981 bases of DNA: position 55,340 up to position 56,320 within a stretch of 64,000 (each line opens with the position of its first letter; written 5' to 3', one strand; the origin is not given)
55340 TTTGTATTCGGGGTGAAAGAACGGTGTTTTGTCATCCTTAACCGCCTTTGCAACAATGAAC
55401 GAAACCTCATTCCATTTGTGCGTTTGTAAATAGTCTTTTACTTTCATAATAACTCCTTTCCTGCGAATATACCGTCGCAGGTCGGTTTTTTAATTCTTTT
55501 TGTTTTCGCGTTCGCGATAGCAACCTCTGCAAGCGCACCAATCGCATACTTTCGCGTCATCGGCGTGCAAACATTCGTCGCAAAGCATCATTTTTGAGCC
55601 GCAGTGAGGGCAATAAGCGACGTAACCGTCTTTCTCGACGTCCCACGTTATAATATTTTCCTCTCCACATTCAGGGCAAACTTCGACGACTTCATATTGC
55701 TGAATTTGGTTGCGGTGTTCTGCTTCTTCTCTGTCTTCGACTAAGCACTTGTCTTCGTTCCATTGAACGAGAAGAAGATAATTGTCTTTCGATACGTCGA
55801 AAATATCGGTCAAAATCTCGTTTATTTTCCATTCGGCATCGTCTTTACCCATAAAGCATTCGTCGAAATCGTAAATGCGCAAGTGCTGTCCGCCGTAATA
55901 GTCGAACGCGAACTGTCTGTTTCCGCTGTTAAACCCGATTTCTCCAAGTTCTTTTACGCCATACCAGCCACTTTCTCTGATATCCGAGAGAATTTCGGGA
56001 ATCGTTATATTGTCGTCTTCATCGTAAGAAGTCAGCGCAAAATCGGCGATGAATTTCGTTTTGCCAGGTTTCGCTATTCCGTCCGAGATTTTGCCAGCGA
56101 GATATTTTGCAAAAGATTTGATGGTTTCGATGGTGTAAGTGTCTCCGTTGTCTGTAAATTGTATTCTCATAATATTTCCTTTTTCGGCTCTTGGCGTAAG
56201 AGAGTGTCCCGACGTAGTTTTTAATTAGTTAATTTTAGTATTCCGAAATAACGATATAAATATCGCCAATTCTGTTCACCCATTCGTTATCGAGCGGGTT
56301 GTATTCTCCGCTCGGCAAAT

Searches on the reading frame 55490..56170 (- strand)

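Call 14: search_protein_families(library=pfam, proteins=[window:55490-56170:-], max_evalue=0.01)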
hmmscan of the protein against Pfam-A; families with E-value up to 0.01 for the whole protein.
window:55490-56170:- (226 aa): 1 family
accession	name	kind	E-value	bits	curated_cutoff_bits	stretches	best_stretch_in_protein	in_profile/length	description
PF08271.17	Zn_Ribbon_TF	-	0.00081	19.3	29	1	164-194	2-29/43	TFIIB zinc-binding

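Call 15: search_protein_families(library=phrogs, proteins=[window:55490-56170:-], max_evalue=0.01)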
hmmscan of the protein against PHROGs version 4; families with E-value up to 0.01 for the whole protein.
window:55490-56170:- (226 aa): 1 family
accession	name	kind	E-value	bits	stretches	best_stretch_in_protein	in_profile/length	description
phrog_4173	-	unknown function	2.1e-08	34.3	1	152-219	165-243/323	-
